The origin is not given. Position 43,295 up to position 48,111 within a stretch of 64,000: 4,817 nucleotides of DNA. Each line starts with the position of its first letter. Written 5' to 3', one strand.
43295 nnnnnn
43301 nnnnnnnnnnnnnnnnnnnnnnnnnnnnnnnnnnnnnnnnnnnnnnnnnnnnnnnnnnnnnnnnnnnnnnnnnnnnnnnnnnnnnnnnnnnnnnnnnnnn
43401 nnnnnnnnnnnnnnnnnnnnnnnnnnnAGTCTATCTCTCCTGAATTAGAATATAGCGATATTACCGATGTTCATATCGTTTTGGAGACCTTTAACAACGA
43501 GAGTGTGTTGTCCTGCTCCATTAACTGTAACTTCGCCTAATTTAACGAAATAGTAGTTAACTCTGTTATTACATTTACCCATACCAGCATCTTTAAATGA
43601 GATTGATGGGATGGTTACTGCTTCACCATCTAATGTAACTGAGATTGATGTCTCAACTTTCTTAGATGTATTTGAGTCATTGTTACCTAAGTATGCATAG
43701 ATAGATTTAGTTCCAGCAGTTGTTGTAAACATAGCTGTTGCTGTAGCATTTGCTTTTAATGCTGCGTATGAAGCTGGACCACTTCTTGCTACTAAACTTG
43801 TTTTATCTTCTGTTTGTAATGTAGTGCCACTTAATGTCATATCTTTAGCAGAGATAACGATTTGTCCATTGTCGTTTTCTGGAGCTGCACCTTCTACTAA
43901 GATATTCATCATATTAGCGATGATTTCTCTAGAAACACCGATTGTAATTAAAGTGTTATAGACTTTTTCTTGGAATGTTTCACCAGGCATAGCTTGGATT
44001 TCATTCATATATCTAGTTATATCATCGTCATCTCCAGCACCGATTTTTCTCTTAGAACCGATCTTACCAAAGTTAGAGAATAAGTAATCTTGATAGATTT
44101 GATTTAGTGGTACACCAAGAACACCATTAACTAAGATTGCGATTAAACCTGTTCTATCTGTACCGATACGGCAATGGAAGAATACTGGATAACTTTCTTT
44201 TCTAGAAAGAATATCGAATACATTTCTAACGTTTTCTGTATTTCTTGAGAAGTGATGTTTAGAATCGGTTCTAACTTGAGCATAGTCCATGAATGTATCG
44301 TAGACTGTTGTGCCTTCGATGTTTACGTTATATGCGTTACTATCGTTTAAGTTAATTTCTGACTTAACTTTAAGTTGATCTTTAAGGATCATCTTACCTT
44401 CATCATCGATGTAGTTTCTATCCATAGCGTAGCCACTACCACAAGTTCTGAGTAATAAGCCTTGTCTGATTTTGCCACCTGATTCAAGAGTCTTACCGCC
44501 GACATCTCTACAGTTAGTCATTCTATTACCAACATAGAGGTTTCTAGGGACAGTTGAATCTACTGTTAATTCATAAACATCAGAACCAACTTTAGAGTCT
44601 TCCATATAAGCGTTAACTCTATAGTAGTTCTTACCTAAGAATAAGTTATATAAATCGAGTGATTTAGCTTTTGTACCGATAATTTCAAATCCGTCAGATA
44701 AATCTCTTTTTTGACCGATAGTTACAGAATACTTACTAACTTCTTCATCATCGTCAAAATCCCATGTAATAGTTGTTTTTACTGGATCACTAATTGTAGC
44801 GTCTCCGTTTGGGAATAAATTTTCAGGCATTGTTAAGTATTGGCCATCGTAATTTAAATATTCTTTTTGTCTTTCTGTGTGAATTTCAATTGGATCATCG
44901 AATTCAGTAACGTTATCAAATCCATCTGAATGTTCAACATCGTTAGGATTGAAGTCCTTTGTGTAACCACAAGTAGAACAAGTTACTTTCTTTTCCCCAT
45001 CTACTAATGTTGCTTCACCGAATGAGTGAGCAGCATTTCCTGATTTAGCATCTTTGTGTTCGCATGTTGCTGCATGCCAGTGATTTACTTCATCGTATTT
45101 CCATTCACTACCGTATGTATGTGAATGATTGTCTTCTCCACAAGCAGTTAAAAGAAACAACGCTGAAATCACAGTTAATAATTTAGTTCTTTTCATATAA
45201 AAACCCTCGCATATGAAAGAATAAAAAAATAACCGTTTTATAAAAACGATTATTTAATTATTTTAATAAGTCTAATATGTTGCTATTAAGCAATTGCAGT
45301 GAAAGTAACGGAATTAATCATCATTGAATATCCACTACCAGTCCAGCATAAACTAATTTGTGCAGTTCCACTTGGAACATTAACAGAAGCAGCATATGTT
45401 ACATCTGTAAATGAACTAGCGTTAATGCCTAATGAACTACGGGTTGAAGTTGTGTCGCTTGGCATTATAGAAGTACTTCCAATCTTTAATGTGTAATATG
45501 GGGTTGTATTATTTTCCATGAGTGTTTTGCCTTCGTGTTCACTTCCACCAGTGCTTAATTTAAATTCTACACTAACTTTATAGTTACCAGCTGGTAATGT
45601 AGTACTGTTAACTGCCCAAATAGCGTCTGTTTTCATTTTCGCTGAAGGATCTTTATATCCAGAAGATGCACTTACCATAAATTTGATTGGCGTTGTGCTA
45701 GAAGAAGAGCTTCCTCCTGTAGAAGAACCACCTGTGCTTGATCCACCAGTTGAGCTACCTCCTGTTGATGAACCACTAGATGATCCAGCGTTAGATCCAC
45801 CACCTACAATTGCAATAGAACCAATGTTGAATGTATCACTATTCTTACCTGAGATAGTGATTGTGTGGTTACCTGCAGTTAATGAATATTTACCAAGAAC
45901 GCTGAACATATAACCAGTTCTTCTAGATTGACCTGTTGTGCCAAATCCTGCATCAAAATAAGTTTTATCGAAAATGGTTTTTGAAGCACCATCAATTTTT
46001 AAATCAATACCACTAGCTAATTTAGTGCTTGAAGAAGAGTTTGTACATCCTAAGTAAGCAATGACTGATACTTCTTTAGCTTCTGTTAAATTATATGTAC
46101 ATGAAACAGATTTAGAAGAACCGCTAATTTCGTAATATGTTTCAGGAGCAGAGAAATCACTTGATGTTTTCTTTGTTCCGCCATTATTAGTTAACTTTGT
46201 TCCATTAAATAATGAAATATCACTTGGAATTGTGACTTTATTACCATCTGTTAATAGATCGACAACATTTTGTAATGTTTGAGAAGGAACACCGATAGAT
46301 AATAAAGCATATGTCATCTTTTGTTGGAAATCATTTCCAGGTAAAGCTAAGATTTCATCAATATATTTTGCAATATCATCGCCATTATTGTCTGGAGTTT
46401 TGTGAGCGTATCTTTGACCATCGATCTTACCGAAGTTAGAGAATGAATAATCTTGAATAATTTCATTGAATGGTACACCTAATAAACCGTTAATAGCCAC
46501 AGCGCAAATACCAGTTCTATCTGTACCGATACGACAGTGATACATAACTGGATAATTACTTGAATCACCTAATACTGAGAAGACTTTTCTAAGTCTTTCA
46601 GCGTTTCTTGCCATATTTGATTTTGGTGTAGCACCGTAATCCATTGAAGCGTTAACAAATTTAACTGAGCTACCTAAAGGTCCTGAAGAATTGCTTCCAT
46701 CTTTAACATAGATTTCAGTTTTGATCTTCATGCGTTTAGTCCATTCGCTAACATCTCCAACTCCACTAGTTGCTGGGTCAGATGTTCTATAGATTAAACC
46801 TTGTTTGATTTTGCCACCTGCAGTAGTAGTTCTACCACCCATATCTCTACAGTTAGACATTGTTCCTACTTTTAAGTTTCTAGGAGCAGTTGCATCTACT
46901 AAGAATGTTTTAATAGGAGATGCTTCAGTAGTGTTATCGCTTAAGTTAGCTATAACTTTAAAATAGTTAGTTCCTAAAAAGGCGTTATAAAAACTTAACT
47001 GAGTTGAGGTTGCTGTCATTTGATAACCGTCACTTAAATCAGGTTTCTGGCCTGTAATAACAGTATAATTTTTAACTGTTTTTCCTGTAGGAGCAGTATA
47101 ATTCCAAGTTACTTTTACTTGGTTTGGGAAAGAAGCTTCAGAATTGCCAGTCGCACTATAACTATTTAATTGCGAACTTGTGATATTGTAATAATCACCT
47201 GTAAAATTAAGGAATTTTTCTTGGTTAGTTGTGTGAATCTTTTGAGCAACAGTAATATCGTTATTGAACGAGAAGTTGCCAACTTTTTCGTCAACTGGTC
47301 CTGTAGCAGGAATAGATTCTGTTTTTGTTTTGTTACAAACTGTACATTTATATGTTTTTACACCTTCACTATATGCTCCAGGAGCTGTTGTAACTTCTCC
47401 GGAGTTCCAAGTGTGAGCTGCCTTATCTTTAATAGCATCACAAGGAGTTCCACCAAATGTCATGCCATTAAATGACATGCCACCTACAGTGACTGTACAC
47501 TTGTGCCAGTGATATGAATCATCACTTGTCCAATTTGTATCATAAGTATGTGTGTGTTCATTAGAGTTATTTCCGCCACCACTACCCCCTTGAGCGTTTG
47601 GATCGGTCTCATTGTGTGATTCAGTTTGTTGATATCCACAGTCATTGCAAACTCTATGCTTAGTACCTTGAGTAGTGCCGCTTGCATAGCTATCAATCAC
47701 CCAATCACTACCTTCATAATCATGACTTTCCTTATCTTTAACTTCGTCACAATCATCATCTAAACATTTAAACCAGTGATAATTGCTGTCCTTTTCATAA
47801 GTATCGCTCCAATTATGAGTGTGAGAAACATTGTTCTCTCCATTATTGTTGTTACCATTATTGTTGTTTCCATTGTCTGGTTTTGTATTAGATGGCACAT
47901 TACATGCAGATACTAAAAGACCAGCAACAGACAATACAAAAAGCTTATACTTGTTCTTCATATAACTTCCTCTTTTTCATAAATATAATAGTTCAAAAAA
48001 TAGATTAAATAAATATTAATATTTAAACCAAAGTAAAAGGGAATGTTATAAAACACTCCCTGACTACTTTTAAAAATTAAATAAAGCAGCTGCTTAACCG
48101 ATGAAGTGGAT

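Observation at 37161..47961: Tandem array of four surface lipoproteins carrying a PTP-fold (CX5R, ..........) phosphatase domain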

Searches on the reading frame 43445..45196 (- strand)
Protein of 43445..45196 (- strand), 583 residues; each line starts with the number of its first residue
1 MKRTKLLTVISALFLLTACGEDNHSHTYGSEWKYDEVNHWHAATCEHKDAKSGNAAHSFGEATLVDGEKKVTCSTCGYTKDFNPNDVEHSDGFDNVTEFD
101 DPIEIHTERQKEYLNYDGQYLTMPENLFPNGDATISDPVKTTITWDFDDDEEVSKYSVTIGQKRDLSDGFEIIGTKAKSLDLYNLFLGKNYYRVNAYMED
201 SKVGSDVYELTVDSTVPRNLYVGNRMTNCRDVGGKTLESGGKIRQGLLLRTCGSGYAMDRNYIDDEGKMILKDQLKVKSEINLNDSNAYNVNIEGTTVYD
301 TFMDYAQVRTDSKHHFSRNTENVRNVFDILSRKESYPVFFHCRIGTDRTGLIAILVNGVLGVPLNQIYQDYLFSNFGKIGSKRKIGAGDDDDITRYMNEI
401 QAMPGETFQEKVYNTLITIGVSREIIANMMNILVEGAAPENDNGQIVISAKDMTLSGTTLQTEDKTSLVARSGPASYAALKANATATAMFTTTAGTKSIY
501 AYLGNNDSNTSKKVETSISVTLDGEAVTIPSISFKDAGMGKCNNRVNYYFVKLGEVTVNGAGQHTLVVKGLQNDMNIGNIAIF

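Call 3: search_protein_families(library=pfam, proteins=[window:43445-45196:-], max_evalue=0.01)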
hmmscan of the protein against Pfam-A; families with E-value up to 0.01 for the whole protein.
window:43445-45196:- (583 aa): 2 families
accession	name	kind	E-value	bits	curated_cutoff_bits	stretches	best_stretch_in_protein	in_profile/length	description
PF13350.11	Y_phosphatase3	-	5.3e-21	76.1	22.2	1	225-379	5-172/240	Tyrosine phosphatase family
PF03162.18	Y_phosphatase2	-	3.6e-06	27.1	27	1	273-373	30-129/165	Tyrosine phosphatase family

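Call 4: search_protein_families(library=ncbifam, proteins=[window:43445-45196:-], max_evalue=0.01)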
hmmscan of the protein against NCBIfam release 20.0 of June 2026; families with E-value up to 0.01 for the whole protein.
window:43445-45196:- (583 aa): 1 family
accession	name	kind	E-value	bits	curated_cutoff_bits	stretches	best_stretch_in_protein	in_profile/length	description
NF049949.1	tRNAsynTtuAPyrococ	equivalog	0.0095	15.1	450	0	68-159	123-210/292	tRNA-5-methyluridine(54) 2-sulfurtransferase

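Call 9: find_encoding_contigs(protein=window:43445-45196:-, flank=10000, max_places=6)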
Protein window:43445-45196:- (583 aa): no gene with exactly this product is on record in the collection.

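Call 24: find_homologous_proteins(query=window:43445-45196:-)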
Query window:43445-45196:- (583 aa): 1019 proteins with E <= 0.001 among 8000 candidates; the best 120 are listed.
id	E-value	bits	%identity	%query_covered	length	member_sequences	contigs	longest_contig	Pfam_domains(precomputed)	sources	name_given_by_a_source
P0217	0.0e+0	1326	100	100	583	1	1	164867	PF13350.12,PF03162.19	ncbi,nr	ncbi:MAG: tyrosine-protein phosphatase [Bacilli bacterium]|nr:tyrosine-protein phosphatase [Bacilli 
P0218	1.5e-276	937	70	100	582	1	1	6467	PF13350.12,PF03162.19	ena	-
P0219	7.8e-245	832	64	100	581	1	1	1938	PF13350.12,PF03162.19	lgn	-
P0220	4.0e-216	737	58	100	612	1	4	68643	PF13350.12,PF03162.19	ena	-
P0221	2.9e-215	734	56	100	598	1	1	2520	PF13350.12,PF03162.19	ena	-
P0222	1.3e-214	732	58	100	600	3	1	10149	PF13350.12,PF03162.19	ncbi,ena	-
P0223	7.8e-210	716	57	100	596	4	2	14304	PF13350.12,PF03162.19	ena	-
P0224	4.9e-209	714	57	99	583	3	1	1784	PF13350.12,PF03162.19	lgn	-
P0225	2.3e-208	712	56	100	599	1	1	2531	PF13350.12,PF03162.19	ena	-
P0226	1.1e-207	709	57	100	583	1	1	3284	PF13350.12,PF03162.19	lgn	-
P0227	1.1e-206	706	56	100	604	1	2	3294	PF13350.12,PF03162.19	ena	-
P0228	2.3e-206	705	56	100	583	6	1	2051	PF13350.12,PF03162.19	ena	-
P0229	2.6e-206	705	57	100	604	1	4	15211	PF13350.12,PF03162.19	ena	-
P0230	4.6e-206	704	56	100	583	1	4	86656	PF13350.12,PF03162.19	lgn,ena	-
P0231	5.8e-206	704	57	100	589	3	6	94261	PF13350.12,PF03162.19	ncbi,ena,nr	ncbi:MAG: tyrosine-protein phosphatase [Bacilli bacterium]|nr:tyrosine-protein phosphatase [Bacilli 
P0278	1.0e-132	462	48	84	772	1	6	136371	PF13350.12,PF03162.19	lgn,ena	-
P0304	1.5e-130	455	48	84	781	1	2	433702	PF13350.12,PF03162.19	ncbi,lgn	-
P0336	1.1e-128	448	46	87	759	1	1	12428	PF13350.12,PF03162.19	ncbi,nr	ncbi:MAG: tyrosine-protein phosphatase [Candidatus Enteromonas sp.]|nr:tyrosine-protein phosphatase 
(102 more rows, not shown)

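Call 26: find_encoding_contigs(protein=P0217, flank=10000, max_places=3)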
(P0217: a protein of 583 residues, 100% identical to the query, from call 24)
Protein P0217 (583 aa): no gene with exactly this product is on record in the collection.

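Call 28: list_cluster_members(proteins=[P0217, P0336, P0304])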
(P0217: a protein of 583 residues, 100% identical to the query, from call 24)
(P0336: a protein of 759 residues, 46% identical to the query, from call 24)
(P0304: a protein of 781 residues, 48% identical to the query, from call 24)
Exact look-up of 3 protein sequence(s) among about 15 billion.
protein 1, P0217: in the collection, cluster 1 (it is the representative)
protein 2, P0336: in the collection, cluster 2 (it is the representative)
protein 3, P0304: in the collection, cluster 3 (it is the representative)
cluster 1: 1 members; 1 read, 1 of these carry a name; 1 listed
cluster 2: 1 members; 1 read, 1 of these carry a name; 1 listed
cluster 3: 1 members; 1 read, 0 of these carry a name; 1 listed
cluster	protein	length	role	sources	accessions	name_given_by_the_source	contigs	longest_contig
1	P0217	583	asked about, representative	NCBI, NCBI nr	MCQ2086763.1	MAG: tyrosine-protein phosphatase [Bacilli bacterium] | tyrosine-protein phosphatase [Bacilli bacterium]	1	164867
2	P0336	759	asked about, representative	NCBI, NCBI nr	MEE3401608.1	MAG: tyrosine-protein phosphatase [Candidatus Enteromonas sp.] | tyrosine-protein phosphatase [Candidatus Enteromonas sp.]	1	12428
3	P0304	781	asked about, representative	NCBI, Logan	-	-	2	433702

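Call 54: find_encoding_contigs(protein=P0304, flank=10000, max_places=2)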
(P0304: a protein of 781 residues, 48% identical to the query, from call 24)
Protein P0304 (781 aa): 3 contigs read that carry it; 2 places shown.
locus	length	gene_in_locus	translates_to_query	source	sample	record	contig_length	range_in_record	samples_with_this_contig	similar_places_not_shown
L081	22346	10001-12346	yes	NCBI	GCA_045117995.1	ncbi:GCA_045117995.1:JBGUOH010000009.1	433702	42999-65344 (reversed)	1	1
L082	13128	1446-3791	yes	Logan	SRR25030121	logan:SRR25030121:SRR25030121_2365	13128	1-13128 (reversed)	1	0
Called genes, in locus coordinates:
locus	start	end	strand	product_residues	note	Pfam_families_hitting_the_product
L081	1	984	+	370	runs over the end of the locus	PF01926:MMR_HSR1, PF02421:FeoB_N, PF06071:YchF-GTPase_C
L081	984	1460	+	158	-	PF02542:YgbB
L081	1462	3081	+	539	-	PF03485:Arg_tRNA_synt_N, PF00750:tRNA-synt_1d, PF05746:DALR_1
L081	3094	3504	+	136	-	-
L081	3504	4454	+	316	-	PF01368:DHH, PF02272:DHHA1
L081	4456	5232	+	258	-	PF00459:Inositol_P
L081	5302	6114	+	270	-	-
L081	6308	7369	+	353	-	-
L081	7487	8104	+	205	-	-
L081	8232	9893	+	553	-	PF13350:Y_phosphatase3, PF03162:Y_phosphatase2 (faint)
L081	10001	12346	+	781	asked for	PF13350:Y_phosphatase3, PF03162:Y_phosphatase2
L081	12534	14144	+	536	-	PF26182:Ig_NUP210_5th (faint), PF02368:Big_2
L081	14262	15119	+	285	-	PF00248:Aldo_ket_red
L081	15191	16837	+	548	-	PF00749:tRNA-synt_1c, PF03950:tRNA-synt_1c_C, PF20974:tRNA-synt_1c_C2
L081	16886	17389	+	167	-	PF02559:CarD_TRCF_RID (faint), PF21095:CarD_C (weak)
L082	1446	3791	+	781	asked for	PF13350:Y_phosphatase3, PF03162:Y_phosphatase2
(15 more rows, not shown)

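Call 55: find_encoding_contigs(protein=P0278, flank=10000, max_places=2)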
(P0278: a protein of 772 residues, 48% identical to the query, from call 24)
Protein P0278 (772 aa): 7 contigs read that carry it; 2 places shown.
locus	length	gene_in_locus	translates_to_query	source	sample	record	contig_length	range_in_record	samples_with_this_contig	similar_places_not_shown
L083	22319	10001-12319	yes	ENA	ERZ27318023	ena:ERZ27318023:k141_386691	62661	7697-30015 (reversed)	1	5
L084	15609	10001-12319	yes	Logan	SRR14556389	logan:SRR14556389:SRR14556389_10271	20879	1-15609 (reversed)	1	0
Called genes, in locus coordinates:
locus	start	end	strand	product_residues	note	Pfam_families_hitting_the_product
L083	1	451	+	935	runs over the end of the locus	PF00005:ABC_tran, PF02463:SMC_N (weak), PF13304:AAA_21 (faint), PF02687:FtsX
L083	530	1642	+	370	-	PF01926:MMR_HSR1, PF02421:FeoB_N, PF06071:YchF-GTPase_C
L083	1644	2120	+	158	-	PF02542:YgbB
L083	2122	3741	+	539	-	PF03485:Arg_tRNA_synt_N, PF00750:tRNA-synt_1d, PF05746:DALR_1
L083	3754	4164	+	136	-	-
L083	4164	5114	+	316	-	PF01368:DHH, PF02272:DHHA1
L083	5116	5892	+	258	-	PF00459:Inositol_P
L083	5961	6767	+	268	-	-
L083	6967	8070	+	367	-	-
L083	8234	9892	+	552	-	PF13350:Y_phosphatase3, PF03162:Y_phosphatase2 (weak)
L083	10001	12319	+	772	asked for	PF13350:Y_phosphatase3, PF03162:Y_phosphatase2 (weak)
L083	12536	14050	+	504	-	PF02368:Big_2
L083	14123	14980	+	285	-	PF00248:Aldo_ket_red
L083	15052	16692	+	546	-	PF00749:tRNA-synt_1c, PF03950:tRNA-synt_1c_C, PF20974:tRNA-synt_1c_C2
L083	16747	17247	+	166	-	PF21095:CarD_C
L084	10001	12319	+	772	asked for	PF13350:Y_phosphatase3, PF03162:Y_phosphatase2 (weak)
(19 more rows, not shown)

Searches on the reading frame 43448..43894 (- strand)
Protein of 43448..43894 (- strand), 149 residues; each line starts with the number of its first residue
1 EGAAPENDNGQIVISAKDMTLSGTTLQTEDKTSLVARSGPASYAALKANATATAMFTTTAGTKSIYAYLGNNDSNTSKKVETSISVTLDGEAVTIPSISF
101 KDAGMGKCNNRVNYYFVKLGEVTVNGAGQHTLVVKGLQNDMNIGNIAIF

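Call 44: predict_structure(alignment_id=A3)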
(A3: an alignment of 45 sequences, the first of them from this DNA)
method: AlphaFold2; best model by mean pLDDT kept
length: 149 residues; sequences in the alignment: 45
mean_pLDDT: 92.6   pTM: 0.86
mean pLDDT of the five models: 92.6, 92.5, 92.1, 91.8, 91.5
residues with pLDDT >= 90: 127; 70-90: 12; 50-70: 6; < 50: 4
segments of 3 or more residues with pLDDT < 50: none
pLDDT, mean of each block of 10 residues (from residue 1): 51 95 96 87 98 96 96 97 98 98 93 96 93 98 96
secondary structure, 60 per line:
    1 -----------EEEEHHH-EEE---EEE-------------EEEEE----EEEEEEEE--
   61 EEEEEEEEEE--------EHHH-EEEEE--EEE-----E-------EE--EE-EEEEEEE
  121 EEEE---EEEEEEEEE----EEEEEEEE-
elements in order: E12-15 E20-22 E26-28 E42-46 E51-58 E61-70 E84-88 E91-93 E114-124 E128-136 E141-148

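Call 47: fold_search(model_id=the predicted structure, library=pdb)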
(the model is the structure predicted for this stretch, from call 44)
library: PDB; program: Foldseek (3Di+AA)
matches with E <= 10: 1744; with E <= 0.001: 140
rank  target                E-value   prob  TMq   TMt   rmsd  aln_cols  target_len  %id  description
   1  7ehg_C                2.0e-06  1.00  0.56  0.61   4.5       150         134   12  Crystal Structure of MiXBM (released 2022-03-30)
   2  3zm8_A                2.2e-06  1.00  0.61  0.22   4.0       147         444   20  Crystal structure of Podospora anserina GH26-CBM35 beta-(1,4)- mannanase (released 2013-04-17)
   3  7ehg_B                2.2e-06  1.00  0.53  0.58   5.0       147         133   12  Crystal Structure of MiXBM (released 2022-03-30)
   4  2w1w_A                2.4e-06  1.00  0.65  0.73   3.8       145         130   14  Native structure of a family 35 carbohydrate binding module from Clostridium thermocellum (released 2009-01-20)
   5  3wnl_A                2.5e-06  1.00  0.56  0.14   5.8       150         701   15  D308A mutant of Bacillus circulans T-3040 cycloisomaltooligosaccharide glucanotransferase complexed with isomaltohexao (released 2014-02-05)
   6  7ehg_A                2.5e-06  1.00  0.54  0.59   5.0       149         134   11  Crystal Structure of MiXBM (released 2022-03-30)
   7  7ay3                  3.0e-06  1.00  0.61  0.71   3.5       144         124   15  Crystal structure of the CBM36-1 domain of a multidomain xylanase from the hindgut metagenome of Trinervitermes trinervo (released 2020-11-18)
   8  3wno_A                3.3e-06  1.00  0.65  0.16   3.8       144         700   13  D308A mutant of Bacillus circulans T-3040 cycloisomaltooligosaccharide glucanotransferase complexed with cycloisomalto (released 2014-02-05)
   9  8j3x_A                3.5e-06  1.00  0.62  0.26   3.8       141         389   13  Crystal structure of CBM6E from Saccharophagus degradans (released 2024-04-24)
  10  3wnn_B                3.5e-06  1.00  0.64  0.16   4.4       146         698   14  D308A mutant of Bacillus circulans T-3040 cycloisomaltooligosaccharide glucanotransferase complexed with isomaltooctao (released 2014-02-05)
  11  8j3y_A                4.5e-06  1.00  0.61  0.26   3.8       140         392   14  Crystal structure of CBM6E E168Q in complex with oligosaccharides (released 2024-04-24)
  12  8j3x_B                4.7e-06  1.00  0.62  0.26   3.8       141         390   13  Crystal structure of CBM6E from Saccharophagus degradans (released 2024-04-24)
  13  5fui                  4.7e-06  1.00  0.51  0.60   5.3       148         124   16  Crystal structure of the C-terminal CBM6 of LamC a marine laminarianse from Zobellia galactanivorans (released 2016-03-02)
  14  7byx_A                5.3e-06  1.00  0.60  0.23   4.3       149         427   14  Crystal structure of exo-beta-1,3-galactanase from Phanerochaete chrysosporium Pc1,3Gal43A E208A with beta-1,3-galacto (released 2020-11-04)
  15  2w47_A                6.7e-06  1.00  0.65  0.71   3.6       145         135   14  Clostridium thermocellum CBM35 in complex with delta-4,5- anhydrogalacturonic acid (released 2009-01-27)
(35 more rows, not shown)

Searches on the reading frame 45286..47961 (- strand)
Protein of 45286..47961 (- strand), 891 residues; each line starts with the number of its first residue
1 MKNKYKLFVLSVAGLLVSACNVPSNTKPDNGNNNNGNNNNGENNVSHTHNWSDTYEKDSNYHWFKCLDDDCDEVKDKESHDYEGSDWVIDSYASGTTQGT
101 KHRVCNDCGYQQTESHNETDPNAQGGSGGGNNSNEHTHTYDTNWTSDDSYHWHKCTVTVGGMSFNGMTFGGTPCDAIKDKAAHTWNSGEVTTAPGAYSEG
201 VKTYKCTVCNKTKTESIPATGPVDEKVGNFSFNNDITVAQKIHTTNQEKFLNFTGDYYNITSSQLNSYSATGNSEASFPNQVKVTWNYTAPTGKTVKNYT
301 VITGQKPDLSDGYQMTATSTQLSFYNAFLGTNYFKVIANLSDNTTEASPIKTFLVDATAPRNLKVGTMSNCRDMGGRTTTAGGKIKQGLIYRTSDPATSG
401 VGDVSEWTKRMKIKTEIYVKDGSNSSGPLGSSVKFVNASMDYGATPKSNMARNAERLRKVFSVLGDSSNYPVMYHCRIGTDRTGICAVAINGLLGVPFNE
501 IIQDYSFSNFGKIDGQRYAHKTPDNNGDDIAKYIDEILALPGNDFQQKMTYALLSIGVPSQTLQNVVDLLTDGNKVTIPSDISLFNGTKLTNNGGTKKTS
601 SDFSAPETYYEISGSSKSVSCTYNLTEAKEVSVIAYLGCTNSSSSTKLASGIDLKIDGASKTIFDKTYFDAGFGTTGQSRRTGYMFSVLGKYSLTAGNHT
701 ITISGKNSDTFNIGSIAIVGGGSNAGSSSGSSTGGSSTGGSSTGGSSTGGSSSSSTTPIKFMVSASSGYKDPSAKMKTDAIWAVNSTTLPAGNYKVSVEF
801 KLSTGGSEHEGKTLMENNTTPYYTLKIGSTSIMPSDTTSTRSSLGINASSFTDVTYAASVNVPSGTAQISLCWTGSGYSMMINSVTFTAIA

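Call 3: search_protein_families(library=pfam, proteins=[window:45286-47961:-], max_evalue=0.01)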
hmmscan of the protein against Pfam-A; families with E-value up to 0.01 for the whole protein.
window:45286-47961:- (891 aa): 2 families
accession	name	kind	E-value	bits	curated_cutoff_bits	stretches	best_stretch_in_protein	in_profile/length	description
PF13350.11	Y_phosphatase3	-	1.6e-21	77.8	22.2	1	364-521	2-181/240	Tyrosine phosphatase family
PF03162.18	Y_phosphatase2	-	1.5e-06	28.3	27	1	407-510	27-132/165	Tyrosine phosphatase family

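Call 4: search_protein_families(library=ncbifam, proteins=[window:45286-47961:-], max_evalue=0.01)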
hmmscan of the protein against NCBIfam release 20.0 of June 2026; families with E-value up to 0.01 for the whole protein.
window:45286-47961:- (891 aa): 0 families
